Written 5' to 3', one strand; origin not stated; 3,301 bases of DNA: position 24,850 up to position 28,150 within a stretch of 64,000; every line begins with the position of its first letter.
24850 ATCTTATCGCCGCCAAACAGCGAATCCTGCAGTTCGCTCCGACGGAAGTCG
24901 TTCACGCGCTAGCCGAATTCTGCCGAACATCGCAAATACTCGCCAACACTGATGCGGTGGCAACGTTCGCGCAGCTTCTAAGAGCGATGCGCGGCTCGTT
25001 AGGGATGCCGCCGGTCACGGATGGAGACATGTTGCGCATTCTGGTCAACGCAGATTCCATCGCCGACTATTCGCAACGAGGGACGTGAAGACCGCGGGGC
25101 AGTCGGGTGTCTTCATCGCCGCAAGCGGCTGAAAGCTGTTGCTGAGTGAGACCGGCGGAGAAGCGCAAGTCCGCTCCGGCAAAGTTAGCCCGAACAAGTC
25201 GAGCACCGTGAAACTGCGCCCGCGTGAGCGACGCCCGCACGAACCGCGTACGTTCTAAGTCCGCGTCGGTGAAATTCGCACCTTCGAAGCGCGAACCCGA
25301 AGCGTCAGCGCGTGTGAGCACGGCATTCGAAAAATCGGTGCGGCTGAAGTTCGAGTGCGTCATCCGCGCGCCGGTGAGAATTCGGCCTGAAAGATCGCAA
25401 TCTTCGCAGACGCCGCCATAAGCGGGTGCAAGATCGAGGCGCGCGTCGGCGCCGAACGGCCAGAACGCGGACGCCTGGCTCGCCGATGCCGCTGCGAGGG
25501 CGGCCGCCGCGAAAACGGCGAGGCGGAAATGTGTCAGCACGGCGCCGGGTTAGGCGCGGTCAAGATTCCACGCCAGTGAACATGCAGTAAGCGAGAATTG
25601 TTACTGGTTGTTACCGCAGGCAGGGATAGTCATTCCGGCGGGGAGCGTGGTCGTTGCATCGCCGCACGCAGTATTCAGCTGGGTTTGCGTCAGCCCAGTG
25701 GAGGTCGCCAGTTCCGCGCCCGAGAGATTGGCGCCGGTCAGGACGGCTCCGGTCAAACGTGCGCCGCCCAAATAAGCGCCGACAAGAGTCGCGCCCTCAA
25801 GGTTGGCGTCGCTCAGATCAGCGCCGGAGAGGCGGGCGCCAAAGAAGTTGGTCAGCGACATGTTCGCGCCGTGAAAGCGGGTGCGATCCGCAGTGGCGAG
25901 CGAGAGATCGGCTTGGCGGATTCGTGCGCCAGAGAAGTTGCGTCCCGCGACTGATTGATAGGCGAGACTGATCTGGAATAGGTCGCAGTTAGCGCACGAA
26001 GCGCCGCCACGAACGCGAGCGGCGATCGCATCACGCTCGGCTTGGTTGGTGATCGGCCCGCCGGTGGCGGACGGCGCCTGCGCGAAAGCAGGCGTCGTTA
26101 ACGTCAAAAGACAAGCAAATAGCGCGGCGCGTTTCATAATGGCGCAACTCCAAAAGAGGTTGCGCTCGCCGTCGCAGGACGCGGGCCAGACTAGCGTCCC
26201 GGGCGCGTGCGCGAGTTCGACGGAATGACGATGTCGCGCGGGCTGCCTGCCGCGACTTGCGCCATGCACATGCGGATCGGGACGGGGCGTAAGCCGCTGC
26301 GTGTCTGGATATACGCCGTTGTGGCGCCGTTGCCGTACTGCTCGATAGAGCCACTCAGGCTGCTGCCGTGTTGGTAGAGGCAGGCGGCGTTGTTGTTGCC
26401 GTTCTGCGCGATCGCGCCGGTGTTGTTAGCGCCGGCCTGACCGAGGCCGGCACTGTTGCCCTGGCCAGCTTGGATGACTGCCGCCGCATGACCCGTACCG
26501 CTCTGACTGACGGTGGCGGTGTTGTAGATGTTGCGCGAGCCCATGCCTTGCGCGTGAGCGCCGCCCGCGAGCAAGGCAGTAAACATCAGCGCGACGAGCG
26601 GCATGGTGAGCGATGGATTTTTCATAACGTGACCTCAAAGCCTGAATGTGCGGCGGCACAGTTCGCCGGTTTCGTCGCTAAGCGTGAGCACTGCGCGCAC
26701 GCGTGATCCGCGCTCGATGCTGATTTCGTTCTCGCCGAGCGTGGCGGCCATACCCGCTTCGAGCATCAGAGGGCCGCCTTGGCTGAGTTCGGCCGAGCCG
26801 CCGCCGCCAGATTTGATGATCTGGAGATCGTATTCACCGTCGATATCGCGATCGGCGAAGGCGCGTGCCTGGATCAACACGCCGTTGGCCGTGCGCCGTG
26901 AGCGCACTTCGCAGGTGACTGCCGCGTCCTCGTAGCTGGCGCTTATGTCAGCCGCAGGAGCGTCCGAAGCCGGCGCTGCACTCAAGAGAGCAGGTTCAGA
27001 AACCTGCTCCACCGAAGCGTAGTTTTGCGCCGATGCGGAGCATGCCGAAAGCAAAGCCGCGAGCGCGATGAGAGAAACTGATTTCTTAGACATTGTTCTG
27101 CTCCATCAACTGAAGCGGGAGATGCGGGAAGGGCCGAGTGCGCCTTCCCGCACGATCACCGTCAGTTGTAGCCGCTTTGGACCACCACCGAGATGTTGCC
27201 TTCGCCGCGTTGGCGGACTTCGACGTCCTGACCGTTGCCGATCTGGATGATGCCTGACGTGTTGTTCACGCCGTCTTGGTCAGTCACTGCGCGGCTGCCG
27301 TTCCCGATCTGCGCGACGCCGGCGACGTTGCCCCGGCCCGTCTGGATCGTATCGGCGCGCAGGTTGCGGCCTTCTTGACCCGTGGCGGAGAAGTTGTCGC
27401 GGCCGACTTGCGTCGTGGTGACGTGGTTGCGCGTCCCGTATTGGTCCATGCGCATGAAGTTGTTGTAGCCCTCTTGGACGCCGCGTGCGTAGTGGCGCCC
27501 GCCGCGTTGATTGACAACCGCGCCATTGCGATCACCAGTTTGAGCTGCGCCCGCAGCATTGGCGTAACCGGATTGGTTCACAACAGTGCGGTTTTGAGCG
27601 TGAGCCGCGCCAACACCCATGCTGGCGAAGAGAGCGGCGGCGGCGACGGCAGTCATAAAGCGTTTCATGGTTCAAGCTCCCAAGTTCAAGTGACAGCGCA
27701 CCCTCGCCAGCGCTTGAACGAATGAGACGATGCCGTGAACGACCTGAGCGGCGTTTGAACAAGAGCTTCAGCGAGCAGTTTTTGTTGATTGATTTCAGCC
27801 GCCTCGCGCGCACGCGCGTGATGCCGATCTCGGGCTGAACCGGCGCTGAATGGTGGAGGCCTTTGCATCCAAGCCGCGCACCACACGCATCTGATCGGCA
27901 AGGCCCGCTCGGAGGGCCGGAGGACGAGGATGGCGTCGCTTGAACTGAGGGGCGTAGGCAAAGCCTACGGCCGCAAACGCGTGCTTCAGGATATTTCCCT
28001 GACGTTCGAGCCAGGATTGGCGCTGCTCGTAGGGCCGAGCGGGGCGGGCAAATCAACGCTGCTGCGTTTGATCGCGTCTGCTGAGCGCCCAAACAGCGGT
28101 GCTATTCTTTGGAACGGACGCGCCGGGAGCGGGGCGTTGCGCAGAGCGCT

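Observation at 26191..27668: Curli-type amyloid module (CsgA-like / CsgH / CsgB-like) with no CsgE/F/G secretion genes in the window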

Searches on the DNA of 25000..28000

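Call 66: search_rna_families(source=window, start=25000, end=28000, threshold=evalue, max_evalue=1)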
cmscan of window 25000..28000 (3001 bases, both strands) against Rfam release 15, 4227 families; matches with E-value up to 1: 0.
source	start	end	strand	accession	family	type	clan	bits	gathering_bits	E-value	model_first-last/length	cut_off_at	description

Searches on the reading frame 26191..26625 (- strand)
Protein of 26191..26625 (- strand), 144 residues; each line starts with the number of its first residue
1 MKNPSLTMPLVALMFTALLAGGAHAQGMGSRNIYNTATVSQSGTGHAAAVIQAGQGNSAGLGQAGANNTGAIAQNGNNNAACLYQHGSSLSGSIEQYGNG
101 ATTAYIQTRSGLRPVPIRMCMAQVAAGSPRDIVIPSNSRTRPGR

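Call 3: search_protein_families(library=pfam, proteins=[window:26191-26625:-], max_evalue=1)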
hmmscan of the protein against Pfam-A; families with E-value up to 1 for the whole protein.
window:26191-26625:- (144 aa): 2 families
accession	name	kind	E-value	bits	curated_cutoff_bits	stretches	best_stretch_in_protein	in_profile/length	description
PF07012.17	Curlin_rpt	-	8.7e-15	54.8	20.7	4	35-65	4-34/34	Curlin associated repeat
PF00257.24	Dehydrin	-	0.68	10.8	30.6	1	26-100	14-90/154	Dehydrin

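Call 4: search_protein_families(library=ncbifam, proteins=[window:26191-26625:-], max_evalue=1)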
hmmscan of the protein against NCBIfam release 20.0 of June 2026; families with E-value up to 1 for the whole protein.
window:26191-26625:- (144 aa): 2 families
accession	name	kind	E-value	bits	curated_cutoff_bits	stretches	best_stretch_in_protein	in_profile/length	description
NF007506.1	PRK10101.1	equivalog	4.9e-10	39.4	165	1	35-111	45-121/151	curli minor subunit CsgB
NF007470.1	PRK10051.1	equivalog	8.4e-06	25.8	160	1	34-103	75-145/150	curli major subunit CsgA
